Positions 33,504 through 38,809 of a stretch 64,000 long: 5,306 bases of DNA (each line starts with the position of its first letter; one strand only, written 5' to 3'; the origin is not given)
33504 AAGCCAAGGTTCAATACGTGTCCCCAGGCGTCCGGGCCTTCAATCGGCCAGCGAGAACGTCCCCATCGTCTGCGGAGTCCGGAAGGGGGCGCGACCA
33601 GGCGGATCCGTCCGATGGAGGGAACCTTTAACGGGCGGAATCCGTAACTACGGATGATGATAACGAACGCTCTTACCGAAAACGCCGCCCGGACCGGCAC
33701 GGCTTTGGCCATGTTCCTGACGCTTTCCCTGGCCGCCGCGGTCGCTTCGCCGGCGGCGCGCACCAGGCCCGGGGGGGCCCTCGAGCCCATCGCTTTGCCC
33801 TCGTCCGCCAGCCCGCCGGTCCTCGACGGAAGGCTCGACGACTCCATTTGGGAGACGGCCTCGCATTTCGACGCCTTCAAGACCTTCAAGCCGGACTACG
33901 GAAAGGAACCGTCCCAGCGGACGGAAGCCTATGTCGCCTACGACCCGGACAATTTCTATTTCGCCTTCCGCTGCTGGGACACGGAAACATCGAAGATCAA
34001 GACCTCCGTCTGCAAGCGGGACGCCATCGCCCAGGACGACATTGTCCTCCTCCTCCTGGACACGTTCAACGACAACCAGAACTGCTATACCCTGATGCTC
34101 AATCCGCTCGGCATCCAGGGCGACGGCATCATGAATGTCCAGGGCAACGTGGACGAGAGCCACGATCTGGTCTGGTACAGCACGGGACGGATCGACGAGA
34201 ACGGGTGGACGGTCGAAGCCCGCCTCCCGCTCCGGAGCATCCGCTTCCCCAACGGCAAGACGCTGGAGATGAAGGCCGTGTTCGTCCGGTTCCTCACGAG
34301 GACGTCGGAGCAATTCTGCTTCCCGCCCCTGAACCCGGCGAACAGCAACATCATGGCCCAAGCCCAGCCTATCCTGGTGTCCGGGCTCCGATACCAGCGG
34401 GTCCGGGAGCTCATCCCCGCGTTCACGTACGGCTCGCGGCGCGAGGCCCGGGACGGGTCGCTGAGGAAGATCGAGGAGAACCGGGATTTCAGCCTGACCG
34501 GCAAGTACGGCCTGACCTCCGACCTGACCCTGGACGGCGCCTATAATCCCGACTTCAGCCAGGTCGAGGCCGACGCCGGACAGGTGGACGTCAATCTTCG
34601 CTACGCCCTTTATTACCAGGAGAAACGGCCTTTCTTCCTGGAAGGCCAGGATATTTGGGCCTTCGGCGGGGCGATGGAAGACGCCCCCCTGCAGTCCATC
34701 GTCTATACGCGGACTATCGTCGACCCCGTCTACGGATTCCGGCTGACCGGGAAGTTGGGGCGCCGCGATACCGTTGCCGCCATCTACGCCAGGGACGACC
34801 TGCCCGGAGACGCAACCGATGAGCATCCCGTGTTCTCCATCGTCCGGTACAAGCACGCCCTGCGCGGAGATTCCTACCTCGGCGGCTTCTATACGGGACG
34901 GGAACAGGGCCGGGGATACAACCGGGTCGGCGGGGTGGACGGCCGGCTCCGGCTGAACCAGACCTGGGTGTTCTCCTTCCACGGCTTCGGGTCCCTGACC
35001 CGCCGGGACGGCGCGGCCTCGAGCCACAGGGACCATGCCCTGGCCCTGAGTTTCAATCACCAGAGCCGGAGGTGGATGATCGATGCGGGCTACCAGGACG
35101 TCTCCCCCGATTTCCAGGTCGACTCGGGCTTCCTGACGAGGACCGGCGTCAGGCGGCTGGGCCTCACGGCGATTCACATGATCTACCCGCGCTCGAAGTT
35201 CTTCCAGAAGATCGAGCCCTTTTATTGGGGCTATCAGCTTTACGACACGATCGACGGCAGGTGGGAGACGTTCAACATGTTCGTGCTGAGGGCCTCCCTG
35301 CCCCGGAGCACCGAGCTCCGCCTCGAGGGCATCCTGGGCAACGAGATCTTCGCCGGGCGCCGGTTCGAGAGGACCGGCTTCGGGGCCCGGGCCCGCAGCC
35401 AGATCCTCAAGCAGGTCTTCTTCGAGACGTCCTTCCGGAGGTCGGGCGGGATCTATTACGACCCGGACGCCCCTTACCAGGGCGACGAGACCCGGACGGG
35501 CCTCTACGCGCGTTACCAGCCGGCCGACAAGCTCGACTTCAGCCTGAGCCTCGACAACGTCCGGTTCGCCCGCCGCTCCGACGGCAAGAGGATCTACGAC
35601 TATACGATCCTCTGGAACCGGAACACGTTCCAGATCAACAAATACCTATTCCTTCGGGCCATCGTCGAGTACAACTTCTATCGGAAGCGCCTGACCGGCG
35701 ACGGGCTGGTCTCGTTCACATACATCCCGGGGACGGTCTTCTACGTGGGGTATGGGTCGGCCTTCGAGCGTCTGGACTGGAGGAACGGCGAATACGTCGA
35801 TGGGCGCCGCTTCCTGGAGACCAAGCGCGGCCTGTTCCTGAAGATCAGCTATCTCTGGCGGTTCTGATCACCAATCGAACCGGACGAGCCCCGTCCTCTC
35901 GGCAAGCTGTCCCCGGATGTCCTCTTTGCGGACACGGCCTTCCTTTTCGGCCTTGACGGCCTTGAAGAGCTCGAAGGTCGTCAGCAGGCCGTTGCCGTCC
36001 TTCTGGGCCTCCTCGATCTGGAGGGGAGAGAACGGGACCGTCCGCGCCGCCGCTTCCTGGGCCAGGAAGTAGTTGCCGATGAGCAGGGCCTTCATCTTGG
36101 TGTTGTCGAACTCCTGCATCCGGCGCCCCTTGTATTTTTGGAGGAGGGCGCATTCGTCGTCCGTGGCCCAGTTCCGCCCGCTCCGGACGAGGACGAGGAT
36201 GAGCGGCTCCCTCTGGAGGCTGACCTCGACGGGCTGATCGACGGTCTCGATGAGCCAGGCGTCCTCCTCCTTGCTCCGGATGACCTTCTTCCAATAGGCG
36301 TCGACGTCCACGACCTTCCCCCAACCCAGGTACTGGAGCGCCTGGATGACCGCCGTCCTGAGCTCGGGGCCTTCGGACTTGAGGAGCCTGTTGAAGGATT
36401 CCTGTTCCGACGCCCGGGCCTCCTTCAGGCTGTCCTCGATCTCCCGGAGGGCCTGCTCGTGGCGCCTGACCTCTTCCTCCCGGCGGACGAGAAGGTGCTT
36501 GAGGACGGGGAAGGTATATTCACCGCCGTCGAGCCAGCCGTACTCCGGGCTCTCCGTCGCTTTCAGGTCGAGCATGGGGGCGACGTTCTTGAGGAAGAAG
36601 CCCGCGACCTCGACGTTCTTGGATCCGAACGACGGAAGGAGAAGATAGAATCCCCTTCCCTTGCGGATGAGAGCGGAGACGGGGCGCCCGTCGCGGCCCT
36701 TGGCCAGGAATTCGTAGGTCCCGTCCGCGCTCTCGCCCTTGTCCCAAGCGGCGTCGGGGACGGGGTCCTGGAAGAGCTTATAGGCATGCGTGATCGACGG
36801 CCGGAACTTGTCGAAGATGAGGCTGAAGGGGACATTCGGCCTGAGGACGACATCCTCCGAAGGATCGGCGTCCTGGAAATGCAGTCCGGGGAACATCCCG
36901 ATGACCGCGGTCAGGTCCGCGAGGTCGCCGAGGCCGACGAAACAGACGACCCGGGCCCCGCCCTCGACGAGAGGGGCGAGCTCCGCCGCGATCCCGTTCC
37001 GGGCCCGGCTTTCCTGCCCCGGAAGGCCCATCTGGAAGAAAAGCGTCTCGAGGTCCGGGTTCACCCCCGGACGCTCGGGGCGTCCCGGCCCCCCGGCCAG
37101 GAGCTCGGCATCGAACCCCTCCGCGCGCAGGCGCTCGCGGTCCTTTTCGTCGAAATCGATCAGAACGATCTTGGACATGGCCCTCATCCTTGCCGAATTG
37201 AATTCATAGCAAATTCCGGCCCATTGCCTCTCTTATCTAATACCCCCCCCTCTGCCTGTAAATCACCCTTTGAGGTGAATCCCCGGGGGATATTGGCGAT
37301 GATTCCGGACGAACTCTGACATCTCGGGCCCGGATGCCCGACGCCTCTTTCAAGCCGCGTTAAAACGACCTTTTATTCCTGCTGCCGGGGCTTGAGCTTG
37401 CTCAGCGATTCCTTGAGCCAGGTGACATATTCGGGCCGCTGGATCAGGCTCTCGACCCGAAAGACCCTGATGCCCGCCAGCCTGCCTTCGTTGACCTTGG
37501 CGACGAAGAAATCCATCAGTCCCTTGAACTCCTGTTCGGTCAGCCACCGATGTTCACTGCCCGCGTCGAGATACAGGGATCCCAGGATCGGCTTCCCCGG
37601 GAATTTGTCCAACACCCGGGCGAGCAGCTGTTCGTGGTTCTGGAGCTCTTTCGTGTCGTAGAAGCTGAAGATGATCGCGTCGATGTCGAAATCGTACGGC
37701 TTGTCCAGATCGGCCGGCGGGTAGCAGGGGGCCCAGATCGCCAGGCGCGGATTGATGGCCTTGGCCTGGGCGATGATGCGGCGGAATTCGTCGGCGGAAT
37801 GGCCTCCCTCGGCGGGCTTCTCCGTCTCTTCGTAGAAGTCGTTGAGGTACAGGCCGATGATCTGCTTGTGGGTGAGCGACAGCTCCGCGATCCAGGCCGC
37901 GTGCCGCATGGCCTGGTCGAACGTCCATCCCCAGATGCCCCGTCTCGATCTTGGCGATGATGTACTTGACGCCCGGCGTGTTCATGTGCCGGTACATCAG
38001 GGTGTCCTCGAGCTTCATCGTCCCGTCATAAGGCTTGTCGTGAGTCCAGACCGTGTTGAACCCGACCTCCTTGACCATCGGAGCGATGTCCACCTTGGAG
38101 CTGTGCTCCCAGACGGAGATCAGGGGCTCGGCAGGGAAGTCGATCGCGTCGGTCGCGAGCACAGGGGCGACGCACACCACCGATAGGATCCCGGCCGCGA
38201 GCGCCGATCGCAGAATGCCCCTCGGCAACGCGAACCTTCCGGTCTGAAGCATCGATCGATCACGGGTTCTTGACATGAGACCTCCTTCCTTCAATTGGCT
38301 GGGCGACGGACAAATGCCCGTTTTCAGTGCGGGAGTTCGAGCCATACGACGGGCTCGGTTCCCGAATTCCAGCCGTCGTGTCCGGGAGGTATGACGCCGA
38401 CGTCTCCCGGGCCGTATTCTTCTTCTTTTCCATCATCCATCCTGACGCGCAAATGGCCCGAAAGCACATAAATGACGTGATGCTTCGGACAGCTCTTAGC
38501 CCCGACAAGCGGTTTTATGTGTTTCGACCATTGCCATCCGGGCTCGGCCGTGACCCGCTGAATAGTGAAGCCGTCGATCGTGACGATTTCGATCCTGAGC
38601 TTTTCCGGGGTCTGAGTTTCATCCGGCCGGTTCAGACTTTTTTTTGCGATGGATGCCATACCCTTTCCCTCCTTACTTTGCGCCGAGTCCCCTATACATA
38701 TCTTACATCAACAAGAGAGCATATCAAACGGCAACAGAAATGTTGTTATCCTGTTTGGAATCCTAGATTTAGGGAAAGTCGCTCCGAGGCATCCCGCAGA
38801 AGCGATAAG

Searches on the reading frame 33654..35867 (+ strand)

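Call 81: search_protein_families(library=pfam, proteins=[window:33654-35867:+], max_evalue=0.001)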
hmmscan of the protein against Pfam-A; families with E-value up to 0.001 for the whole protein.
window:33654-35867:+ (737 aa): 2 families
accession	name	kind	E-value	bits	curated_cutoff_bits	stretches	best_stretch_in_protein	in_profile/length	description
PF19313.5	DUF5916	-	8.2e-11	41.8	22.6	1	278-338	27-86/572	Domain of unknown function (DUF5916)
PF06452.16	CBM9_1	-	1.1e-05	25.9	23.4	1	57-199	1-136/185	Carbohydrate family 9 binding domain-like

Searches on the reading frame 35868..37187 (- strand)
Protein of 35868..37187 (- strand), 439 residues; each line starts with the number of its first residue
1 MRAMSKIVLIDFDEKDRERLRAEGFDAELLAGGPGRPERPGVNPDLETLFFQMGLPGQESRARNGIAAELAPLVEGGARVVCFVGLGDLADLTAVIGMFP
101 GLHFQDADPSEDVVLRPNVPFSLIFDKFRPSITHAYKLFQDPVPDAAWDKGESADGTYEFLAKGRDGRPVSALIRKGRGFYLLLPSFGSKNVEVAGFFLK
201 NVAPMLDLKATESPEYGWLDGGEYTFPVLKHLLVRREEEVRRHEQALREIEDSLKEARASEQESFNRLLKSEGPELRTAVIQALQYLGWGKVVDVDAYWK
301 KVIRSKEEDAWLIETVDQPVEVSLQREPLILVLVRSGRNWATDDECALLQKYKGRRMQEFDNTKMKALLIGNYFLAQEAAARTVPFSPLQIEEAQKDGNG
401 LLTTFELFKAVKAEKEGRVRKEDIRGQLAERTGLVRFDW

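Call 11: search_protein_families(library=pfam, proteins=[window:35868-37187:-], max_evalue=0.01)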
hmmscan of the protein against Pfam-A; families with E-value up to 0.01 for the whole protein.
window:35868-37187:- (439 aa): 0 families

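Call 73: find_homologous_proteins(query=window:35868-37187:-, max_evalue=1e-50)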
Query window:35868-37187:- (439 aa): 375 proteins with E <= 1e-50 among 8000 candidates; the best 120 are listed.
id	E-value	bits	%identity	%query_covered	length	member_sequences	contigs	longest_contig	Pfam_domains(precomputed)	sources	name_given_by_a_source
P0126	2.2e-290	981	100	99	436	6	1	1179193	-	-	-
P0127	3.2e-257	871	88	99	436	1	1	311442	-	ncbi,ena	-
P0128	9.1e-250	847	85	99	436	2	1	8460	-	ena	-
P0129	2.7e-248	842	84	99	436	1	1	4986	-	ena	-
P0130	9.2e-246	834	83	99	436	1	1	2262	-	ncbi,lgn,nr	ncbi:MAG TPA: hypothetical protein VHP61_03535 [Acidobacteriota bacterium]|nr:hypothetical protein [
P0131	2.8e-245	832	83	99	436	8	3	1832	-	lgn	-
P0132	1.5e-242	823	84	99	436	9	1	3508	-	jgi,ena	-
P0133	4.5e-242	822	82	99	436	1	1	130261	-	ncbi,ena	-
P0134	4.3e-237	805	81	99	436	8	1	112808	-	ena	-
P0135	3.0e-236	802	82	99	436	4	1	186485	-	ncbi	-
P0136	8.6e-234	794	81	99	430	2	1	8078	-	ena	-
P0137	4.2e-233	792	80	99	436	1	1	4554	-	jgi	jgi:hypothetical protein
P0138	2.5e-228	776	78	100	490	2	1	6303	-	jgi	jgi:hypothetical protein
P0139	4.1e-224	762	78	99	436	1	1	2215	-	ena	-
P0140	3.4e-219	746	76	99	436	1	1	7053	-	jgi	jgi:hypothetical protein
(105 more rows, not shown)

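Call 74: find_encoding_contigs(protein=P0127, flank=10000, max_places=1)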
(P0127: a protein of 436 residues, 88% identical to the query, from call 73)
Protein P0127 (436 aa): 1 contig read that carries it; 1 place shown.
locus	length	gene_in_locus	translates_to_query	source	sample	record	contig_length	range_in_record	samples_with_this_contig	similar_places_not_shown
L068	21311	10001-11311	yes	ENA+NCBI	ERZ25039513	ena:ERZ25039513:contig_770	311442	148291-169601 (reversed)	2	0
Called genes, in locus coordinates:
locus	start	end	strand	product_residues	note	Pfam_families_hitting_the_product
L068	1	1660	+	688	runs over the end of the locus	PF20094:GWxTD_dom, PF13428:TPR_14 (faint), PF23914:TPR_CcmH_CycH (faint), PF12895:ANAPC3 (faint), PF00515:TPR_1 (faint), PF07719:TPR_2 (faint), PF14559:TPR_19, PF13432:TPR_16, +2 more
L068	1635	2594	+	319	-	PF20094:GWxTD_dom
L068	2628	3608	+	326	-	PF13620:CarboxypepD_reg, PF13431:TPR_17 (faint), PF13414:TPR_11 (weak), PF13432:TPR_16, PF14559:TPR_19 (weak), PF13424:TPR_12 (weak), PF13414:TPR_11 (weak), PF21033:RMD1-3 (weak), +8 more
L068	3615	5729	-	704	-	PF00884:Sulfatase, PF01663:Phosphodiest (weak), PF16347:SGSH_C, PF14559:TPR_19, PF00515:TPR_1 (weak), PF13414:TPR_11, PF13432:TPR_16, PF13428:TPR_14, +12 more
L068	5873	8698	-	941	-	PF13620:CarboxypepD_reg, PF13715:CarbopepD_reg_2, PF25183:OMP_b-brl_4, PF00593:TonB_dep_Rec_b-barrel, PF25183:OMP_b-brl_4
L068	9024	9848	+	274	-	-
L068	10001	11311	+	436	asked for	-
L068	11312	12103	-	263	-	-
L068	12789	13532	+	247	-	-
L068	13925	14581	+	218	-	-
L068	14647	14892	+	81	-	PF00037:Fer4, PF12837:Fer4_6 (faint), PF14697:Fer4_21 (weak), PF12838:Fer4_7, PF13187:Fer4_9 (weak)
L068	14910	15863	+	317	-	PF02163:Peptidase_M50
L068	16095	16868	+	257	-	-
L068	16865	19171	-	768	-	PF00708:Acylphosphatase, PF07503:zf-HYPF, PF01300:Sua5_yciO_yrdC, PF17788:HypF_C, PF22521:HypF_C_2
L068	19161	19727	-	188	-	PF02677:QueH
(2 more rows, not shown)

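Call 75: find_encoding_contigs(protein=P0135, flank=10000, max_places=1)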
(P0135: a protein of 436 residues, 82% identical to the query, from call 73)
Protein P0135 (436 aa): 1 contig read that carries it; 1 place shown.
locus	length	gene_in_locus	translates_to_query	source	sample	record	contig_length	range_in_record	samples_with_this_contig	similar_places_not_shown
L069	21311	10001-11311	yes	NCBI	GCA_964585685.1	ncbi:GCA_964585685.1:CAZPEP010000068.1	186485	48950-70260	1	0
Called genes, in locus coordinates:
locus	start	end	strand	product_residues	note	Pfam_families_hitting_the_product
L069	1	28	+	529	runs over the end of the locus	PF00924:MS_channel_2nd, PF21082:MS_channel_3rd, PF00027:cNMP_binding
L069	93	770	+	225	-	-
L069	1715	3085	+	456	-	PF03069:FmdA_AmdA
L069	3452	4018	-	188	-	-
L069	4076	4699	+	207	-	PF01695:IstB_IS21, PF00308:Bac_DnaA, PF00004:AAA (weak)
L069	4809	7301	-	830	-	PF01979:Amidohydro_1, PF07969:Amidohydro_3, PF01979:Amidohydro_1, PF07969:Amidohydro_3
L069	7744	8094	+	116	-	PF01541:GIY-YIG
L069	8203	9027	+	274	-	PF07705:CARDB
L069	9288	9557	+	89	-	-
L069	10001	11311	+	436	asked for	-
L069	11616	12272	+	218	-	PF14559:TPR_19 (faint), PF13432:TPR_16 (faint), PF07719:TPR_2 (faint)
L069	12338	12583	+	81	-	PF00037:Fer4 (weak), PF13237:Fer4_10 (weak), PF14697:Fer4_21 (weak), PF12838:Fer4_7, PF13187:Fer4_9 (weak)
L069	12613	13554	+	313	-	PF02163:Peptidase_M50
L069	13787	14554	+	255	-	PF12773:DZR (weak)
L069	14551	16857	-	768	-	PF00708:Acylphosphatase, PF07503:zf-HYPF, PF01300:Sua5_yciO_yrdC, PF17788:HypF_C, PF22521:HypF_C_2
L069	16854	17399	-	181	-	PF02677:QueH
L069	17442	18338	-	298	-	-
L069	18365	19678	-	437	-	PF00246:Peptidase_M14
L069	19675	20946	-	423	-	PF03349:Toluene_X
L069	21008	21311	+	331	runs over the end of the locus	PF08545:ACP_syn_III, PF08541:ACP_syn_III_C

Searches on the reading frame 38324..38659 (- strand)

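Call 68: search_protein_families(library=phrogs, proteins=[window:38324-38659:-], max_evalue=0.01)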
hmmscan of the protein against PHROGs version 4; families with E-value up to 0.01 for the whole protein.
window:38324-38659:- (111 aa): 0 families

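Call 81: search_protein_families(library=pfam, proteins=[window:38324-38659:-], max_evalue=0.001)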
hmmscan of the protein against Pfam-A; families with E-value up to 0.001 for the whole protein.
window:38324-38659:- (111 aa): 2 families
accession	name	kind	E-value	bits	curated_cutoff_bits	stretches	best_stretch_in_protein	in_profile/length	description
PF07883.17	Cupin_2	-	3.2e-09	36.8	27.2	1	59-108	18-68/70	Cupin domain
PF05899.18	Cupin_3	-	1e-06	28.8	23.5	1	60-100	26-62/74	EutQ-like cupin domain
